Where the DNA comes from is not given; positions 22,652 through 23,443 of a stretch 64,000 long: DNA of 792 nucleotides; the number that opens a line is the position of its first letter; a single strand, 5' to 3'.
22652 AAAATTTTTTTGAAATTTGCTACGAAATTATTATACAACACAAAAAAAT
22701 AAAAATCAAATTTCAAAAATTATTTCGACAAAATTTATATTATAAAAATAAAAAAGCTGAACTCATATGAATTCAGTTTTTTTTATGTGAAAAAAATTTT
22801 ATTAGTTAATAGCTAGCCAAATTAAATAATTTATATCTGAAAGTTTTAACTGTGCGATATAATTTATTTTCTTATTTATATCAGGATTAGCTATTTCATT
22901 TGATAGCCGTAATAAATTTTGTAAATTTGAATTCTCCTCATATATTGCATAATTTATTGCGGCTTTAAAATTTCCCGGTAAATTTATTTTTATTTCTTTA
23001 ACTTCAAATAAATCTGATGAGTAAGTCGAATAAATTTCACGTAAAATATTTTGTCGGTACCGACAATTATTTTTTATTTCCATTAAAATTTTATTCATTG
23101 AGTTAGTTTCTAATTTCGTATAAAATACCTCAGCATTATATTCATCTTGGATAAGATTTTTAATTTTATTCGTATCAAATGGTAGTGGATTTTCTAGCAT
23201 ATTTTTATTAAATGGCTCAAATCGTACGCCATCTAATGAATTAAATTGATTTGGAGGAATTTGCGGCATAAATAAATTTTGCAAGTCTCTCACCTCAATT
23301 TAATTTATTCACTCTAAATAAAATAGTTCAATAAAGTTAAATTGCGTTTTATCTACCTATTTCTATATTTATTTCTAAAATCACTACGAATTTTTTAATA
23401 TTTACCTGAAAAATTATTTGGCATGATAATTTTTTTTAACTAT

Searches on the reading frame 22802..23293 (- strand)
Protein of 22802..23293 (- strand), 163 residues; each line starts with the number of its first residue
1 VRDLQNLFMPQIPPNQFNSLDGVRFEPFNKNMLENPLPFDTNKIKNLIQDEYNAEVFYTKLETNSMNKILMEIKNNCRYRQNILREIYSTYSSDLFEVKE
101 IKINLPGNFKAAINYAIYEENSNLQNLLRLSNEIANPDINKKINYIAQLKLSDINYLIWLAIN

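Call 3: search_protein_families(library=pfam, proteins=[window:22802-23293:-], max_evalue=1)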
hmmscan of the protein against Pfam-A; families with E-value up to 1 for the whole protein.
window:22802-23293:- (163 aa): 2 families
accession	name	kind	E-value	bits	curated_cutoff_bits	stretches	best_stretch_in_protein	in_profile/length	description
PF06705.16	SF-assemblin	-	0.02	14.7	30.6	1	42-147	19-127/247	SF-assemblin/beta giardin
PF18249.6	Ca_bind_SSO6904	-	0.022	15.5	25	1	55-101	13-59/90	Calcium binding protein SSO6904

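Call 6: find_encoding_contigs(protein=window:22802-23293:-, flank=10000, max_places=6)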
Protein window:22802-23293:- (163 aa): no gene with exactly this product is on record in the collection.

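Call 8: find_homologous_proteins(query=window:22802-23293:-, max_evalue=0.01)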
Query window:22802-23293:- (163 aa): 2 proteins with E <= 0.01 among 35 candidates.
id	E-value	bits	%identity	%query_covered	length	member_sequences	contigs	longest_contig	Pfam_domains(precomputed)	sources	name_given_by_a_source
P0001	1.7e-90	319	94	98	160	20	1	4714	-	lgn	-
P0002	4.2e-61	224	68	98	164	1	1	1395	-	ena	-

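Call 10: find_encoding_contigs(protein=P0001, flank=10000, max_places=6)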
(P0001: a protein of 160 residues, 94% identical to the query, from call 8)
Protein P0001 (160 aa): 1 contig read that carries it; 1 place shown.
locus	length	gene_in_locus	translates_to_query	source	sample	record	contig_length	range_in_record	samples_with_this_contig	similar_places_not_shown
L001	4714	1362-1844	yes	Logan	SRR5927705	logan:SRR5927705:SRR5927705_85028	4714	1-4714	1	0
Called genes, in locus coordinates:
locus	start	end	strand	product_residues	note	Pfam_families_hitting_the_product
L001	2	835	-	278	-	?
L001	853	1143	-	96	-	PF00166:Cpn10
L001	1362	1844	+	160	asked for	-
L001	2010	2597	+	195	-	-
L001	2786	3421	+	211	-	-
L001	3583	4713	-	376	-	?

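Call 11: find_encoding_contigs(protein=P0002, flank=10000, max_places=6)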
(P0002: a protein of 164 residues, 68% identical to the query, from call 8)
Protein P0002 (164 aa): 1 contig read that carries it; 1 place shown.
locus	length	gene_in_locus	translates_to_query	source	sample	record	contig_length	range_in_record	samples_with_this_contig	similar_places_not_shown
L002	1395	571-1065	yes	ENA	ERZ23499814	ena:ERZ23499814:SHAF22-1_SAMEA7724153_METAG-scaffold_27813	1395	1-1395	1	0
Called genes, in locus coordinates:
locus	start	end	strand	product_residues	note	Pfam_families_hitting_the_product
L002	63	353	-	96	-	PF00166:Cpn10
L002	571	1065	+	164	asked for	-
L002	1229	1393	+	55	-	?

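Call 30: predict_structure(alignment_id=A1)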
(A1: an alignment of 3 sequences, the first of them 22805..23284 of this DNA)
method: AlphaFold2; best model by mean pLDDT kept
length: 160 residues; sequences in the alignment: 3
mean_pLDDT: 79.1   pTM: 0.71
mean pLDDT of the five models: 79.1, 77.5, 76.8, 52.2, 46.8
residues with pLDDT >= 90: 87; 70-90: 33; 50-70: 8; < 50: 32
segments of 3 or more residues with pLDDT < 50: 1-32
pLDDT, mean of each block of 10 residues (from residue 1): 36 40 45 68 94 85 82 96 91 78 85 94 91 91 96 93
secondary structure, 60 per line:
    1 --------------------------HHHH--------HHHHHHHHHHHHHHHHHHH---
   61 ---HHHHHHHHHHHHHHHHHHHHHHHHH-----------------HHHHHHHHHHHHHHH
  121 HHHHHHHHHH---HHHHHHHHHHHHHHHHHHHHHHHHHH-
elements in order: H27-30 H39-57 H64-88 H106-130 H134-159

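Call 35: search_protein_representatives(alignment_id=A1)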
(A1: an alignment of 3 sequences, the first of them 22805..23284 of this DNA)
Query: 3 sequences, 160 profile positions. Proteins with E-value up to 0.001 (for the whole library): 153; up to 1e-10: 8; up to 1e-30: 2. The best 150 are listed.
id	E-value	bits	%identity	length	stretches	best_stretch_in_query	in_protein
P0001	6.1e-96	335.3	-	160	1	1-160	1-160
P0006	7.9e-36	139.9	-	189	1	11-157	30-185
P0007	1.3e-30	122.9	-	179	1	6-155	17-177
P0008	3.9e-20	88.9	-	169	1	14-158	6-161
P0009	9.4e-12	61.7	-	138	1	35-158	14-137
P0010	2.0e-11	60.6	-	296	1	25-157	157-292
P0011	3.9e-11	59.7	-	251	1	38-154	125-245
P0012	1.0e-10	58.3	-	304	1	33-157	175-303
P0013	2.4e-10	57.1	-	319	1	38-156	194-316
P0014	4.2e-10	56.3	-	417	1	11-149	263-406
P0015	6.5e-10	55.7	-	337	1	36-154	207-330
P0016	6.6e-10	55.7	-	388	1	41-154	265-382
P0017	1.1e-09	55.0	-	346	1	39-158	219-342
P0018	2.4e-09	53.8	-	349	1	32-151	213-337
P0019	2.7e-09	53.7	-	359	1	39-155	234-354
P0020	3.3e-09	53.4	-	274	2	41-156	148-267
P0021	3.9e-09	53.2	-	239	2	38-157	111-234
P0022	4.4e-09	53.0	-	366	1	41-160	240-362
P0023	5.8e-09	52.6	-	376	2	38-157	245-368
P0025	9.0e-09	52.0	-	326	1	27-154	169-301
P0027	1.1e-08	51.6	-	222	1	34-150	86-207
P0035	4.3e-08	49.8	-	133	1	38-155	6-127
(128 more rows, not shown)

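Call 36: search_protein_families(library=pfam, proteins=[P0006, P0007, P0008, P0009, P0010, P0011, P0012, P0014, P0016, P0022], max_evalue=0.01)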
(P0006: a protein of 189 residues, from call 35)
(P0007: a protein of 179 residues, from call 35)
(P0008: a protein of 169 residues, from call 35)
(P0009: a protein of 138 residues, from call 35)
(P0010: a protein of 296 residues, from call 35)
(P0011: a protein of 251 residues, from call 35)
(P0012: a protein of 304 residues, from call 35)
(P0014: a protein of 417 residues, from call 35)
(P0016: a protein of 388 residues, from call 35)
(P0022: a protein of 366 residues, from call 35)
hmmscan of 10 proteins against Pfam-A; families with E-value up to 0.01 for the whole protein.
P0006 (189 aa): 1 family
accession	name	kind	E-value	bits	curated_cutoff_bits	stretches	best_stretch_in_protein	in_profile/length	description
PF01765.24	RRF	-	0.0063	16.8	29.7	1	39-129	46-130/164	Ribosome recycling factor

P0007 (179 aa): 0 families

P0008 (169 aa): 0 families

P0009 (138 aa): 0 families

P0010 (296 aa): 0 families

P0011 (251 aa): 0 families

P0012 (304 aa): 0 families

P0014 (417 aa): 0 families

P0016 (388 aa): 1 family
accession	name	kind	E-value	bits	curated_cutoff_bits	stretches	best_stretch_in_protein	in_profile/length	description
PF02915.23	Rubrerythrin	-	0.0001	23.1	22.8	1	269-372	7-123/137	Rubrerythrin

P0022 (366 aa): 1 family
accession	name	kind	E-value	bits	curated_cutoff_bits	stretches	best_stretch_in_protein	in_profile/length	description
PF13949.11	ALIX_LYPXL_bnd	-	0.0065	16.2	30.8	0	212-347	118-252/295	ALIX V-shaped domain binding to HIV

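Call 38: list_cluster_members(proteins=[P0006, P0007, P0008, P0010, P0011, P0012, P0014, P0016, P0022, P0013])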
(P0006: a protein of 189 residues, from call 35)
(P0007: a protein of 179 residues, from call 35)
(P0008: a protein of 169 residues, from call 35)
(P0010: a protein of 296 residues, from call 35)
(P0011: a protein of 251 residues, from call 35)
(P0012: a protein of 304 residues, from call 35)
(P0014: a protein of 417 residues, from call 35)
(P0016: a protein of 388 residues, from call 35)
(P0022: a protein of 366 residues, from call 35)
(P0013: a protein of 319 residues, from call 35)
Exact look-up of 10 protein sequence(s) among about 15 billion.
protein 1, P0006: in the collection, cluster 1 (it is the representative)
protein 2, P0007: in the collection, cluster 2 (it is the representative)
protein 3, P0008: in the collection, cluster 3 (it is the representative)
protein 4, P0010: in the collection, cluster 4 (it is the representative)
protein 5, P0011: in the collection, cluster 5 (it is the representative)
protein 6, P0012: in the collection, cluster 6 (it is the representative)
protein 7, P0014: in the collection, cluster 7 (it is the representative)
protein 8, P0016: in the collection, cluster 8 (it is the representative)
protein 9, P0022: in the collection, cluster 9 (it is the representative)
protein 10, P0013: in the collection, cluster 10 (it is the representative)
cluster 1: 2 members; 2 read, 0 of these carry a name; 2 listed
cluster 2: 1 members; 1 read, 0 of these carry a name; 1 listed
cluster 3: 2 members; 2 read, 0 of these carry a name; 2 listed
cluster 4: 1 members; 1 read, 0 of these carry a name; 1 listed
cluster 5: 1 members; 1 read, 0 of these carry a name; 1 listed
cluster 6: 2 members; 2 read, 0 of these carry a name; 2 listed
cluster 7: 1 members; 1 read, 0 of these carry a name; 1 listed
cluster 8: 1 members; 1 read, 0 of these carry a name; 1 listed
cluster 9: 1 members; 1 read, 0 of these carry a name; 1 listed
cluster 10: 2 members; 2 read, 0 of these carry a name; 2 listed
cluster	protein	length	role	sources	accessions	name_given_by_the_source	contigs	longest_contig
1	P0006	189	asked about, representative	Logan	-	-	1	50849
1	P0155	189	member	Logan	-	-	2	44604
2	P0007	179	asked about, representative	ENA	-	-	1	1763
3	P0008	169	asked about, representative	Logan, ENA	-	-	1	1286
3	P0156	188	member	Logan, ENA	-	-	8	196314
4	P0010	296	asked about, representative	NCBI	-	-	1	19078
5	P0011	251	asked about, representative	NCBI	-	-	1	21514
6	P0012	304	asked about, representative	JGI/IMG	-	-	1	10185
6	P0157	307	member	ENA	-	-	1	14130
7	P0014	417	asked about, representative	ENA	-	-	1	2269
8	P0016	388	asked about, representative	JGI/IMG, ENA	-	-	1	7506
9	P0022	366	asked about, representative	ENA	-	-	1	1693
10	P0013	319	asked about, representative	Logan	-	-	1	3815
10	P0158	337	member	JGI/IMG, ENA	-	-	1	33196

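Call 39: search_protein_families(library=ncbifam, proteins=[window:22805-23284:-, P0006, P0010, P0012, P0014, P0016, P0022], max_evalue=0.1)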
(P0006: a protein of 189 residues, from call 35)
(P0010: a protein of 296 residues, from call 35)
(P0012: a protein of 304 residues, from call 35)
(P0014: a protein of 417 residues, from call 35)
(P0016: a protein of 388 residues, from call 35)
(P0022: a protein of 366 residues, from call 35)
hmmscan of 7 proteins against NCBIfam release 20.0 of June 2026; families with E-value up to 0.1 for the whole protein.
window:22805-23284:- (160 aa): 2 families
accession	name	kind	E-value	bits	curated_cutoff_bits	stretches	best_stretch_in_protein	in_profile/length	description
NF047790.1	tRNAmsioHdxaseMiaE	equivalog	0.049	13.3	320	0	117-147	202-232/251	tRNA isopentenyl-2-thiomethyl-A-37 hydroxylase MiaE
NF040801.1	spore_GerD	equivalog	0.085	12.4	100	0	41-96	109-164/174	spore germination lipoprotein GerD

P0006 (189 aa): 0 families

P0010 (296 aa): 1 family
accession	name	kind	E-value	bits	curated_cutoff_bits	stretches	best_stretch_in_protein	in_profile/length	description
TIGR03060.1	PS_II_psb29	equivalog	0.044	13.5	139.3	1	184-235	59-110/214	photosystem II biogenesis protein Psp29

P0012 (304 aa): 0 families

P0014 (417 aa): 0 families

P0016 (388 aa): 0 families

P0022 (366 aa): 0 families

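Call 40: find_encoding_contigs(protein=P0010, flank=6000, max_places=3)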
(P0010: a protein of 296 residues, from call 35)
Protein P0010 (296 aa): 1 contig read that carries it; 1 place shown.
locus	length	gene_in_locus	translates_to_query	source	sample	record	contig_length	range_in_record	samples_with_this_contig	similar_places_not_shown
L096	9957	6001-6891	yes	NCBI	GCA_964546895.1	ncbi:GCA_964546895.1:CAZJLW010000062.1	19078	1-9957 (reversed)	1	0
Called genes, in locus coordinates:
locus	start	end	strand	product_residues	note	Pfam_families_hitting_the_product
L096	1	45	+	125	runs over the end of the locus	PF00903:Glyoxalase, PF12681:Glyoxalase_2, PF18029:Glyoxalase_6 (weak)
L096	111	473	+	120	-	-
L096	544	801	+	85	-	PF13711:DUF4160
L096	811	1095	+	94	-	PF10387:DUF2442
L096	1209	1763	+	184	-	PF00484:Pro_CA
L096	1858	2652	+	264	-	PF01909:NTP_transf_2 (weak), PF18765:Polbeta, PF13228:DUF4037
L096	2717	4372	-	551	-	PF00749:tRNA-synt_1c, PF03950:tRNA-synt_1c_C, PF20974:tRNA-synt_1c_C2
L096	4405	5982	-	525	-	PF00749:tRNA-synt_1c, PF19269:Anticodon_2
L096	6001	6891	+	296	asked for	-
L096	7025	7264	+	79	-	PF00269:SASP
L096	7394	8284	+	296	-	PF02086:MethyltransfD12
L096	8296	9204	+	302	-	PF04556:DpnII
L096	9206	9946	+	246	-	PF01555:N6_N4_Mtase, PF01170:UPF0020, PF08241:Methyltransf_11 (faint), PF13649:Methyltransf_25 (weak), PF01555:N6_N4_Mtase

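Call 41: find_encoding_contigs(protein=P0006, flank=6000, max_places=3)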
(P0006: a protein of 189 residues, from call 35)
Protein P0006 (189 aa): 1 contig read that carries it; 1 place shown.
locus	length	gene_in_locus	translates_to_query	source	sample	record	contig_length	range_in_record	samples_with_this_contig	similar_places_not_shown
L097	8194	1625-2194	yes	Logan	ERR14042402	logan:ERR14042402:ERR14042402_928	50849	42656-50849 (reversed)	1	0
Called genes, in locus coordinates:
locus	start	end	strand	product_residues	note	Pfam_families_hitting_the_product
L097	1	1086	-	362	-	?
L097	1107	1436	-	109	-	PF00166:Cpn10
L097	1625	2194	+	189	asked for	-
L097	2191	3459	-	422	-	-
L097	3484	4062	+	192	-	PF07670:Gate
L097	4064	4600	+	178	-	PF07670:Gate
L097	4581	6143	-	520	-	PF03023:MurJ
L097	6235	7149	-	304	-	-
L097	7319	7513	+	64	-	PF10704:DUF2508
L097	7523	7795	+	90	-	PF07441:BofA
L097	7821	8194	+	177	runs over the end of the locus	PF01782:RimM, PF05239:PRC (weak), PF24986:PRC_RimM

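Call 56: search_solved_structures(query=A7, max_evalue=1, show_alignments=1)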
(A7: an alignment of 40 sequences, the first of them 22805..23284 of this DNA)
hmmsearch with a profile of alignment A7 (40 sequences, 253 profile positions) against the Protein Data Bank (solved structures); distinct sequences matched with E-value up to 1: 8.
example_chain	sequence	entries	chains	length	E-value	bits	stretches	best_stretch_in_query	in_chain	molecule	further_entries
2fzf_A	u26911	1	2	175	4.5e-05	26.6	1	130-180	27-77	hypothetical protein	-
1vjx_A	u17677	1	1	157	0.00021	24.4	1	116-176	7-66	putative ferritin-like diiron-carboxylate protein TM1526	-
3fse_A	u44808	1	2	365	0.18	14.8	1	194-249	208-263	two-domain protein containing DJ-1/ThiJ/PfpI-like and ferritin-like domains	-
1mft_A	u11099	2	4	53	0.26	14.3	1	129-175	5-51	Four-helix bundle model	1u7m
5c39_A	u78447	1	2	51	0.3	14.1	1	135-175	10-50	P0 Manganese cluster peptide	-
2a1r_A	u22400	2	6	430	0.38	13.8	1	66-137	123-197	Poly(A)-specific ribonuclease PARN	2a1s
2hz8_A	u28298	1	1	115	0.56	13.2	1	116-185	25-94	De novo designed diiron protein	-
7cu3_B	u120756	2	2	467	0.98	12.4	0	31-67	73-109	Transmembrane protein FAM155A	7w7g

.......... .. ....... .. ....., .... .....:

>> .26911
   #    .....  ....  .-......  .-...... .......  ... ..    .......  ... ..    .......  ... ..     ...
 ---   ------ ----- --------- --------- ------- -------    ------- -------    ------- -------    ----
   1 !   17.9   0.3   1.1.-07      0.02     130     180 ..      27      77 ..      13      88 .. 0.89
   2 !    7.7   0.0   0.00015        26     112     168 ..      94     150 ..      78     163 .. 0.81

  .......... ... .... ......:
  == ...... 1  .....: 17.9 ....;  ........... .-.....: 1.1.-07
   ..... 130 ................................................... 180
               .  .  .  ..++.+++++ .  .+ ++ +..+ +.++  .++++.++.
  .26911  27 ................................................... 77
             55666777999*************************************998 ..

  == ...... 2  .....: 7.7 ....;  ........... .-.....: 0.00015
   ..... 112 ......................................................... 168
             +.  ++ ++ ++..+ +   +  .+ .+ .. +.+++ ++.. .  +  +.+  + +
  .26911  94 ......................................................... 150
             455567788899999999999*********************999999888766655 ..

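Call 57: search_protein_families(library=pfam, alignment_id=A7, max_evalue=0.01)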
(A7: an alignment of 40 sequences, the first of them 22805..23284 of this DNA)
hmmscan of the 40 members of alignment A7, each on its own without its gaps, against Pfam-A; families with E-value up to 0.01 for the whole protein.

A. member 1, window:22805-23284:- (160 aa): 0 families

B. families by the number of members that match (of 40 scanned): 6 families
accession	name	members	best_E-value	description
PF02915.23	Rubrerythrin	7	1.9e-05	Rubrerythrin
PF09537.16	DUF2383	3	0.00034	Domain of unknown function (DUF2383)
PF13949.11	ALIX_LYPXL_bnd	2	0.0014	ALIX V-shaped domain binding to HIV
PF01765.24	RRF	1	0.0063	Ribosome recycling factor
PF08283.16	Gemini_AL1_M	1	0.0071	Geminivirus rep protein central domain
PF00210.30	Ferritin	1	0.0086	Ferritin-like domain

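Call 58: find_encoding_contigs(protein=P0156, flank=5000, max_places=2)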
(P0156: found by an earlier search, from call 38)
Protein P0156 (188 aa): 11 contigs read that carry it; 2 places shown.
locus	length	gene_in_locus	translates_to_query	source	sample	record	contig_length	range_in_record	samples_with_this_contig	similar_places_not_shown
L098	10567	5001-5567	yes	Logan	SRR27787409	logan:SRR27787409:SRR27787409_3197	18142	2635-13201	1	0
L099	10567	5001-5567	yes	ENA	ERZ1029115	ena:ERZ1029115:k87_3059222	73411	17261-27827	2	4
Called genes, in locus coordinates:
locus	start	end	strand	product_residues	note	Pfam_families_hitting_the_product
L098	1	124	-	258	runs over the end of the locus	PF01061:ABC2_membrane, PF12698:ABC2_membrane_3 (faint)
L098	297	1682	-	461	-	PF01235:Na_Ala_symp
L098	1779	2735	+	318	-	PF00535:Glycos_transf_2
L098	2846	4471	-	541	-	PF00118:Cpn60_TCP1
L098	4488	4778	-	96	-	PF00166:Cpn10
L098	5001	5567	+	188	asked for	-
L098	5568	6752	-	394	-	-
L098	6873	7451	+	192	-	PF07670:Gate (weak)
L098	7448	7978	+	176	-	PF07670:Gate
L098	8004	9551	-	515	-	PF03023:MurJ, PF01554:MatE (weak)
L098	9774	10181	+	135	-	PF11208:DUF2992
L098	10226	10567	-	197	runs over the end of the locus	-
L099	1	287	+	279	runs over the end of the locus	PF01370:Epimerase, PF04321:RmlD_sub_bind, PF01073:3Beta_HSD, PF07993:NAD_binding_4, PF02719:Polysacc_synt_2, PF16363:GDP_Man_Dehyd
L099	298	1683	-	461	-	PF01235:Na_Ala_symp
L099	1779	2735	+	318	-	PF00535:Glycos_transf_2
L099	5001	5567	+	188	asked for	-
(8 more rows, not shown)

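Call 59: find_encoding_contigs(protein=P0011, flank=5000, max_places=2)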
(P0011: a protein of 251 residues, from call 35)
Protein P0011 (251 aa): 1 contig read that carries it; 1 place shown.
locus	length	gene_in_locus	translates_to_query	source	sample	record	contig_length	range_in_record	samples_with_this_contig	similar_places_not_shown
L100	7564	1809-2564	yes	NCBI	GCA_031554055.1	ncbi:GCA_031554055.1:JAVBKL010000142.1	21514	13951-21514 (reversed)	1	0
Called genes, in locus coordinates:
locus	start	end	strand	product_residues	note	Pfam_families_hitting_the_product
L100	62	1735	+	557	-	PF00749:tRNA-synt_1c, PF03950:tRNA-synt_1c_C, PF20974:tRNA-synt_1c_C2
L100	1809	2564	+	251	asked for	-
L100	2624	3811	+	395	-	PF07690:MFS_1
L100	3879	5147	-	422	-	PF12797:Fer4_2 (faint), PF00037:Fer4 (weak), PF13237:Fer4_10 (weak), PF14697:Fer4_21, PF12838:Fer4_7, PF13187:Fer4_9, PF00037:Fer4 (weak), PF12837:Fer4_6 (weak)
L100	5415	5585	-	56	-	-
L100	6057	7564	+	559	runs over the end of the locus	PF02310:B12-binding, PF04055:Radical_SAM, PF13311:DUF4080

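Call 60: find_encoding_contigs(protein=P0158, flank=5000, max_places=2)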
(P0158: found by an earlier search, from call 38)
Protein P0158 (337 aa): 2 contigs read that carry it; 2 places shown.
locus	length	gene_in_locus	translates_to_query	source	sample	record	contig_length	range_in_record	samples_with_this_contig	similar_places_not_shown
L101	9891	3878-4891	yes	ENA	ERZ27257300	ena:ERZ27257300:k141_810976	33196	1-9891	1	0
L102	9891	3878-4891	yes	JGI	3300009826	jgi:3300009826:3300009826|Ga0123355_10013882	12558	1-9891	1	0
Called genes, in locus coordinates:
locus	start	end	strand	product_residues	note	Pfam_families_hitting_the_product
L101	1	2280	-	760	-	?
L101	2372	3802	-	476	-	PF00749:tRNA-synt_1c, PF19269:Anticodon_2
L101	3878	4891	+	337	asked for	-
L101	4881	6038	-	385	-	PF01467:CTP_transf_like (weak), PF05636:HIGH_NTase1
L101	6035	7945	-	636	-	PF00884:Sulfatase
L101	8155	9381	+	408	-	-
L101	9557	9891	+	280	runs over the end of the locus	PF02645:DegV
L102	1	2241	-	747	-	?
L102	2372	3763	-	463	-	PF00749:tRNA-synt_1c, PF19269:Anticodon_2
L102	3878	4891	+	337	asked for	-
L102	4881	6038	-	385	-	PF01467:CTP_transf_like (weak), PF05636:HIGH_NTase1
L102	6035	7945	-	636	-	PF00884:Sulfatase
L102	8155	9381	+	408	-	-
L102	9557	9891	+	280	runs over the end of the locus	PF02645:DegV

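Call 68: find_related_loci(query=A8, collection=metagenome_contigs, flank=8000)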
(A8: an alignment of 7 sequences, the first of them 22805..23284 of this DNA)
Query A8 (160 aa) in metagenome_contigs; peptide patterns used: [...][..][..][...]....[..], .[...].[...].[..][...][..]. (x = any residue, [..] = any of these).
240 stretches matched a pattern; 2 encode a relative of the query (tblastn E <= 1e-3); 2 distinct loci.
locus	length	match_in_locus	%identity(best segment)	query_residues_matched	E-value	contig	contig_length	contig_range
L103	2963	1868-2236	26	38-154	2e-10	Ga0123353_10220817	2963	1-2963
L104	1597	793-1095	31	26-121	1e-7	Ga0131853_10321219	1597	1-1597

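Call 69: search_protein_families(library=phrogs, proteins=[window:22805-23284:-, L001:2786-3418:+, L001:2010-2594:+], max_evalue=0.01)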
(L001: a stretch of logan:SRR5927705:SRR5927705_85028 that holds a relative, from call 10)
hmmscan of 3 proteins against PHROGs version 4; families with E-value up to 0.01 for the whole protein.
window:22805-23284:- (160 aa): 0 families

L001:2786-3418:+ (211 aa): 0 families

L001:2010-2594:+ (195 aa): 0 families

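Call 70: search_protein_families(library=padloc, proteins=[window:22805-23284:-, L001:2786-3418:+, L001:2010-2594:+], max_evalue=0.01)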
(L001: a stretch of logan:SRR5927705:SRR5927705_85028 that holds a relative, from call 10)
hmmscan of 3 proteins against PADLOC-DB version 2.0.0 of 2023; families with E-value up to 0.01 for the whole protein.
window:22805-23284:- (160 aa): 0 families

L001:2786-3418:+ (211 aa): 0 families

L001:2010-2594:+ (195 aa): 0 families
